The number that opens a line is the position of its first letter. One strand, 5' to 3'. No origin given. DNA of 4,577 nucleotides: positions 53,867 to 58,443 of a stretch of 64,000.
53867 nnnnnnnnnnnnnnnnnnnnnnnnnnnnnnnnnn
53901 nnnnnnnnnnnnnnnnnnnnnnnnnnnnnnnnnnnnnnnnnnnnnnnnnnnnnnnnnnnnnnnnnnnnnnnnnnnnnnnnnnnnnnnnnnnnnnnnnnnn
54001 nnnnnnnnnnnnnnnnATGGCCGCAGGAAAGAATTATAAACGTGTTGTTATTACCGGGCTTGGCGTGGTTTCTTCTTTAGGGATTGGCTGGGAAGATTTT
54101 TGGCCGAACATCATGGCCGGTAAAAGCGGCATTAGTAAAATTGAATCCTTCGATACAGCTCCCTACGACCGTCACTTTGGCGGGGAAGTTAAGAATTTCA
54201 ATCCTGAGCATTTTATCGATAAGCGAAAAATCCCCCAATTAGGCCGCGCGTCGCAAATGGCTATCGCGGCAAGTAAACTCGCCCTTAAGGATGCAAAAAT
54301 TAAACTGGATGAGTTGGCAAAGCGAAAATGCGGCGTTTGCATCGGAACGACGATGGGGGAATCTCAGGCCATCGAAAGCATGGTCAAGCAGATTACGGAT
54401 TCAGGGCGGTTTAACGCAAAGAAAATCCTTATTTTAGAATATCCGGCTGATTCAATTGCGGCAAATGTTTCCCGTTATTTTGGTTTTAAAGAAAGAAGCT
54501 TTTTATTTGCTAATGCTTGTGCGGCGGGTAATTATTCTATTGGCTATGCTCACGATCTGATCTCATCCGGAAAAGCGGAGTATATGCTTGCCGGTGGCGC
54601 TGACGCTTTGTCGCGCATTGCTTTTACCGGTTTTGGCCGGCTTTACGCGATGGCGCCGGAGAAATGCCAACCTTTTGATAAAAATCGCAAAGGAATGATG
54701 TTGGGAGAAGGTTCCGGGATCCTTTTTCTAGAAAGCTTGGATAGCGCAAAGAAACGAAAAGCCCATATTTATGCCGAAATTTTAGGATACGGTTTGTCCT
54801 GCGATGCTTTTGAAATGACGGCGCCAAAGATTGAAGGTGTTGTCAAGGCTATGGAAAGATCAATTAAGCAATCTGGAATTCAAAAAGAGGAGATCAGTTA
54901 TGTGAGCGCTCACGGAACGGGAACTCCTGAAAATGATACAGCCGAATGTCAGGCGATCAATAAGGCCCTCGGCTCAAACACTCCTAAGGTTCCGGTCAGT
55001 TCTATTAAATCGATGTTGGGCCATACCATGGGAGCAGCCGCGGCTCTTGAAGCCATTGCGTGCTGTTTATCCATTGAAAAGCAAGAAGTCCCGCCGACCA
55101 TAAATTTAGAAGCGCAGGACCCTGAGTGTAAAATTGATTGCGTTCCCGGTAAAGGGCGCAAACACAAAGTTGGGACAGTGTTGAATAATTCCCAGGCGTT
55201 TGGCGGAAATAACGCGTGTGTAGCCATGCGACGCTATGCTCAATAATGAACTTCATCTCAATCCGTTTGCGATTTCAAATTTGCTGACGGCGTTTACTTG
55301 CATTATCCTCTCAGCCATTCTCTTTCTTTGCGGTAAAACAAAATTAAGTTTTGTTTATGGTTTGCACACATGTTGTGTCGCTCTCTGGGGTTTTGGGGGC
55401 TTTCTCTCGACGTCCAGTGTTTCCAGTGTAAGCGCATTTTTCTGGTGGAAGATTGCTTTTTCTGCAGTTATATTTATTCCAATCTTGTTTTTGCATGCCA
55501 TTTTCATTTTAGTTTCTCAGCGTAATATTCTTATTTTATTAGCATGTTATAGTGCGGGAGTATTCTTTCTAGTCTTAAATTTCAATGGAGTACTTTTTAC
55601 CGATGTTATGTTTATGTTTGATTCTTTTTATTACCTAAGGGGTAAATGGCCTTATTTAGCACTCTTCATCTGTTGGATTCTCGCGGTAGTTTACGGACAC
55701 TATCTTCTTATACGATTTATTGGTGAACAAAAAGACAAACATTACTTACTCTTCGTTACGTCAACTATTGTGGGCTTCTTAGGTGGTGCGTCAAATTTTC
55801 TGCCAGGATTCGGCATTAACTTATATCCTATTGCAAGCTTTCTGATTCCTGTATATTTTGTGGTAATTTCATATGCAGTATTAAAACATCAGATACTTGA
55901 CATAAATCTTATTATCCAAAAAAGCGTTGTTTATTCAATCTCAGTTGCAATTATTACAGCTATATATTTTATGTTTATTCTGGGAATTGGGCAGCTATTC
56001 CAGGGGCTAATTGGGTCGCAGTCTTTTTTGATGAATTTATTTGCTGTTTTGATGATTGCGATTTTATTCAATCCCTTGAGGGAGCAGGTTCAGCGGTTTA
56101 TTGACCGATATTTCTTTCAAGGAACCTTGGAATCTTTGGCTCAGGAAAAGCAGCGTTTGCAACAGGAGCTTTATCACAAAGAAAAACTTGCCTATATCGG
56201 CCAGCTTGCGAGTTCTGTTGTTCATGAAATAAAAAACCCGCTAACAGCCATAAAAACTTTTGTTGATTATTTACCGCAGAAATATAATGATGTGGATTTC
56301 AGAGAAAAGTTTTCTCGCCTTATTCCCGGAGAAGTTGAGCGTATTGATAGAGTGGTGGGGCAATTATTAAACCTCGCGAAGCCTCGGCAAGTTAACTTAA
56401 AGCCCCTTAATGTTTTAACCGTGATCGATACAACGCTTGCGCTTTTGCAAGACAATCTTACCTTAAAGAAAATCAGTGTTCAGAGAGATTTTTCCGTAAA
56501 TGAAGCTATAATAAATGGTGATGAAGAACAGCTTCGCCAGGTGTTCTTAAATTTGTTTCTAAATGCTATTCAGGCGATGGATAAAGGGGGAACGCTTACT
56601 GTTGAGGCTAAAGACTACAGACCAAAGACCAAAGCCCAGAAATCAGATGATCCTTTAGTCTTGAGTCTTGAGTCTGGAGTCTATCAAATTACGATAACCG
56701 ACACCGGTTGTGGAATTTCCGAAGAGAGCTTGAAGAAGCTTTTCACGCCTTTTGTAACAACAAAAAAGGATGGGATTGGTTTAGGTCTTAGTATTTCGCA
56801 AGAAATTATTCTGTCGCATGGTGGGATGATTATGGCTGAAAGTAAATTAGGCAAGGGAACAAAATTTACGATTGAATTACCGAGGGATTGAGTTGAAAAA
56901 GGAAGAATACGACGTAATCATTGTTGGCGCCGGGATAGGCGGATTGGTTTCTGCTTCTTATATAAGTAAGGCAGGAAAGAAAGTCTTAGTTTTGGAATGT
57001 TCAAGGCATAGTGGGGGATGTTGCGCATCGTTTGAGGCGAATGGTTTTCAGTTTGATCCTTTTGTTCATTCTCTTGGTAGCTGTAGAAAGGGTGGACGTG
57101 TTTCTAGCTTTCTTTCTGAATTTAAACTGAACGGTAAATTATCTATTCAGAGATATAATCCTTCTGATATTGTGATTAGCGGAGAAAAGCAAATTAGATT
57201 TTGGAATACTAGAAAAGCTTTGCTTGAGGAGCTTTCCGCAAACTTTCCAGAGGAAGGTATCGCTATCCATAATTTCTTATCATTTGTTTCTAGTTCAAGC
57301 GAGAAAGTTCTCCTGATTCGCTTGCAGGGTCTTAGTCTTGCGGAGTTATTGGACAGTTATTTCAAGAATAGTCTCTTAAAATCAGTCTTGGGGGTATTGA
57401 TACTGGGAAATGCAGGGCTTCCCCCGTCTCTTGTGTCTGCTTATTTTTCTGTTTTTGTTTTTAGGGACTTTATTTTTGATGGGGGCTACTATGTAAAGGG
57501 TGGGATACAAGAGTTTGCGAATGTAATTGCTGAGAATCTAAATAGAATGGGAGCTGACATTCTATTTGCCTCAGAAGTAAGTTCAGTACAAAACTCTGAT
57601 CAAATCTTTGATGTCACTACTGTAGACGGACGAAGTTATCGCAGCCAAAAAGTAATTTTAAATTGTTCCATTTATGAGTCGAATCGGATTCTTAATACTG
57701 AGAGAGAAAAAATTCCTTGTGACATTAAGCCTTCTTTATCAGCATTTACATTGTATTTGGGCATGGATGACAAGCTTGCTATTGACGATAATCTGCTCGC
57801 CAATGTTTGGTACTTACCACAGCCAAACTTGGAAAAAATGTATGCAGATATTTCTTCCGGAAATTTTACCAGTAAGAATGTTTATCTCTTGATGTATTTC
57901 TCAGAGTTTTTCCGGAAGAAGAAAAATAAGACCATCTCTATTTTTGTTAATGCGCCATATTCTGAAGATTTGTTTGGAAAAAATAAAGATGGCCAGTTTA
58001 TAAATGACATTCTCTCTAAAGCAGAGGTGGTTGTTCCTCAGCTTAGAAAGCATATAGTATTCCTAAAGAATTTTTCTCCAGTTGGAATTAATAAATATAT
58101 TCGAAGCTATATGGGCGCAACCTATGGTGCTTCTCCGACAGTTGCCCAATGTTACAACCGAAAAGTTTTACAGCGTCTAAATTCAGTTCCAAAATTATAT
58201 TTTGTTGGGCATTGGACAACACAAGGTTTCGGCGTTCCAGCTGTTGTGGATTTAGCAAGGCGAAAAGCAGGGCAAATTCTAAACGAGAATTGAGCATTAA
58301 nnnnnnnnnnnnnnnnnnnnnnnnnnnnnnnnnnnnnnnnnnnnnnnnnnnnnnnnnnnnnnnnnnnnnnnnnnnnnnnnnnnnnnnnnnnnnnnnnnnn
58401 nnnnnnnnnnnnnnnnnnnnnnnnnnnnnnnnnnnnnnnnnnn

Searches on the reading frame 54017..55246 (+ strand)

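Call 59: search_protein_families(library=pfam, proteins=[window:54017-55246:+], max_evalue=0.00001)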
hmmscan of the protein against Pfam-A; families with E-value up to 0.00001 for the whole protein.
window:54017-55246:+ (409 aa): 2 families
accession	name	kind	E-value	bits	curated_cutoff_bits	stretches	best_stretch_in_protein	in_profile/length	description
PF00109.32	ketoacyl-synt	-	1.6e-40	139.7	20.8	1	8-243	2-251/252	Beta-ketoacyl synthase, N-terminal domain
PF02801.28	Ketoacyl-synt_C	-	1.3e-35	122.4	20.8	1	252-365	1-119/119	Beta-ketoacyl synthase, C-terminal domain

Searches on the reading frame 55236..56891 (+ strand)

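Call 60: search_protein_families(library=pfam, proteins=[window:55236-56891:+], max_evalue=0.00001)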
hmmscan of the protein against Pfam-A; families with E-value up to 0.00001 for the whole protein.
window:55236-56891:+ (551 aa): 2 families
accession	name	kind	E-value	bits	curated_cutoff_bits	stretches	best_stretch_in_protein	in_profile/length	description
PF02518.31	HATPase_c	-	2.3e-24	86.4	26.4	1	428-550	1-109/111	Histidine kinase-, DNA gyrase B-, and HSP90-like ATPase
PF00512.31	HisKA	-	2.8e-10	40.5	26.9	1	322-383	3-63/66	His Kinase A (phospho-acceptor) domain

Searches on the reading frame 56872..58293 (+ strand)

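Call 60: search_protein_families(library=pfam, proteins=[window:56872-58293:+], max_evalue=0.00001)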
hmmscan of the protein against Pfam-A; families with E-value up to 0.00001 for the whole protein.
window:56872-58293:+ (473 aa): 6 families
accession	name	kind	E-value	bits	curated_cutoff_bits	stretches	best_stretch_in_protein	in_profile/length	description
PF01593.30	Amino_oxidase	-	4.9e-20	72.7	19.8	1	22-470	1-443/443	Flavin containing amine oxidoreductase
PF13450.12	NAD_binding_8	-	1.2e-13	51.6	21.9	1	17-84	1-68/68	NAD(P)-binding Rossmann-like domain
PF01266.30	DAO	-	1.6e-09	38.2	27.9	0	14-48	1-35/353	FAD dependent oxidoreductase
PF07992.20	Pyr_redox_2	-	4.4e-06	26.8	26.1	0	13-51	1-41/291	Pyridine nucleotide-disulphide oxidoreductase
PF03486.20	HI0933_like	-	5.1e-06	26.6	50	0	14-47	2-35/244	HI0933-like protein Rossmann domain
PF01946.23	Thi4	-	5.2e-06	26.3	26.2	0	11-50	16-56/235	Thi4 family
